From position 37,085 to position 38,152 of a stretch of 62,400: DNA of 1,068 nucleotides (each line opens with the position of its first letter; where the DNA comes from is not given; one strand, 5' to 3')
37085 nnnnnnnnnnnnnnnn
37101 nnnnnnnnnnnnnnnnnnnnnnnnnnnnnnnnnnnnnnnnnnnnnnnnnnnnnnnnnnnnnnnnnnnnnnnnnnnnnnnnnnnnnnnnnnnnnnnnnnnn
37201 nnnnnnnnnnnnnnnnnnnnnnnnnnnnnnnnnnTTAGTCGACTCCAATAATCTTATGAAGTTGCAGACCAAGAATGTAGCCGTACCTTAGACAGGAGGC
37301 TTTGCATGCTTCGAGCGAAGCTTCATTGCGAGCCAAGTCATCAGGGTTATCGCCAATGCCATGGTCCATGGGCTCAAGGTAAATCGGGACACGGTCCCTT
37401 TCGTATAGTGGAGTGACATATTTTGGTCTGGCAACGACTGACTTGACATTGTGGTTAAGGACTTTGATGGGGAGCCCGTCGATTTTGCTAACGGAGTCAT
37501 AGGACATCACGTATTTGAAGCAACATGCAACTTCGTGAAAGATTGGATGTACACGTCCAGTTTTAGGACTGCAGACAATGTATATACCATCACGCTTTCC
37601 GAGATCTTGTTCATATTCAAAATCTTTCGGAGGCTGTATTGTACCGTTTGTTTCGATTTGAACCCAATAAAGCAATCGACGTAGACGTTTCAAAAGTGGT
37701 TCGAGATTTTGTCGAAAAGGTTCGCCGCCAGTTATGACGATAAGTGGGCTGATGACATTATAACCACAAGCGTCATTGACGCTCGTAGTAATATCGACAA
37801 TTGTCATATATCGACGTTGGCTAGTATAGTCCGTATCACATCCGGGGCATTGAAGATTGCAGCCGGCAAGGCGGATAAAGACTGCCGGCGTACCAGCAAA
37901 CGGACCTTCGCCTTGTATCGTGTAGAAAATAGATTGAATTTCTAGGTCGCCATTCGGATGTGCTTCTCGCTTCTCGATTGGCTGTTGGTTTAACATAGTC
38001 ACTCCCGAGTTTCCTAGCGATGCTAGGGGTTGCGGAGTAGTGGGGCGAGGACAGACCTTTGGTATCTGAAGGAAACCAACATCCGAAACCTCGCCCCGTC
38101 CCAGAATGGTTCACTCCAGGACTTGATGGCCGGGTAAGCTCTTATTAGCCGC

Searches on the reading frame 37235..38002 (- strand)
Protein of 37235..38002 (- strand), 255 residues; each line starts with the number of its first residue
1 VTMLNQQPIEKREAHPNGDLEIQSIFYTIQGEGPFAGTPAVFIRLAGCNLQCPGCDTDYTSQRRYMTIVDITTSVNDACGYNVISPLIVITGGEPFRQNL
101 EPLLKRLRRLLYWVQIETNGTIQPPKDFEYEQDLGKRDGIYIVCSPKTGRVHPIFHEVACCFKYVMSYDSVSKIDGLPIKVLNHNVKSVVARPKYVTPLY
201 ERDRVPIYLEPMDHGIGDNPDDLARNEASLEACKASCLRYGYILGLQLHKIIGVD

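Call 3: search_protein_families(library=pfam, proteins=[window:37235-38002:-], max_evalue=0.01)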
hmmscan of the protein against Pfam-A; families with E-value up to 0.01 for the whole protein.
window:37235-38002:- (255 aa): 2 families
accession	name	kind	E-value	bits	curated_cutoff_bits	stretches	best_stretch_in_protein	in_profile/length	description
PF04055.27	Radical_SAM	-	1.7e-05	25.5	29.5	1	46-135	5-101/166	Radical SAM superfamily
PF13353.11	Fer4_12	-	3.2e-05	24.7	22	1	41-107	8-74/137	4Fe-4S single cluster domain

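Call 6: search_protein_families(library=ncbifam, proteins=[window:37235-38002:-], max_evalue=0.01)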
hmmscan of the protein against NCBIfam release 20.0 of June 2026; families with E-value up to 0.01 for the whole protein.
window:37235-38002:- (255 aa): 19 families
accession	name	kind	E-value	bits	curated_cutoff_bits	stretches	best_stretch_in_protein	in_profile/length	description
TIGR04322.1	rSAM_QueE_Ecoli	equivalog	1.8e-20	73.4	200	2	26-69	1-44/215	7-carboxy-7-deazaguanine synthase QueE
TIGR04508.1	queE_Cx14CxxC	equivalog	1.9e-20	73.6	240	1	22-129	3-126/208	7-carboxy-7-deazaguanine synthase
TIGR04349.1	rSAM_QueE_gams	hypoth_equivalog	6.5e-19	68.4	300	1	20-122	1-100/210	7-carboxy-7-deazaguanine synthase QueE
TIGR03963.1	rSAM_QueE_Clost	equivalog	1.7e-17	63.8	260.1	1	23-123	4-105/219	putative 7-carboxy-7-deazaguanine synthase QueE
TIGR03365.1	Bsubt_queE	equivalog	6.8e-14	52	206.1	1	21-123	4-112/238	7-carboxy-7-deazaguanine synthase QueE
TIGR02495.1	NrdG2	equivalog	5.8e-09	35.6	131.15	1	35-122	13-101/193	anaerobic ribonucleoside-triphosphate reductase activating protein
TIGR02668.1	moaA_archaeal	equivalog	0.00017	20.7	325.25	1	47-122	19-96/303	GTP 3',8-cyclase MoaA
TIGR04054.1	rSAM_NirJ1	equivalog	0.00031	19.5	650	1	38-123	36-122/387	putative heme d1 biosynthesis radical SAM protein NirJ1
TIGR04167.1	rSAM_SeCys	equivalog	0.00038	19.8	300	1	47-145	17-115/303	arsenosugar biosynthesis radical SAM (seleno)protein ArsS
TIGR02666.1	moaA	equivalog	0.00054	19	284.05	1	48-121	20-101/336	GTP 3',8-cyclase MoaA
NF045646.2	rSAM_Se_TrsS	equivalog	0.00077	18.1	490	1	47-135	95-184/441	radical SAM (seleno)protein TrsS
TIGR02491.1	NrdG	equivalog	0.0028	17.6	126.1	1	43-109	20-89/154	anaerobic ribonucleoside-triphosphate reductase activating protein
TIGR02493.1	PFLA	equivalog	0.0058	16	231.75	0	43-123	20-106/235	pyruvate formate-lyase-activating protein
TIGR03470.1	HpnH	equivalog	0.0064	15.5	225.05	0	46-107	36-96/318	adenosyl-hopene transferase HpnH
TIGR04133.1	rSAM_w_lipo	hypoth_equivalog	0.0068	15.4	425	0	48-122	34-112/350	TIGR04133 family radical SAM/SPASM protein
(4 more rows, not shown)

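Call 7: search_protein_families(library=phrogs, proteins=[window:37235-38002:-], max_evalue=0.001)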
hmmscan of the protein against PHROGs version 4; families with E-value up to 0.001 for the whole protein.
window:37235-38002:- (255 aa): 1 family
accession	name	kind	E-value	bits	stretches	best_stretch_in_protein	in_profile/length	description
phrog_2076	-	moron, auxiliary metabolic gene and host takeover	2e-52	179.1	1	13-255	6-243/247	QueE-like radical SAM domain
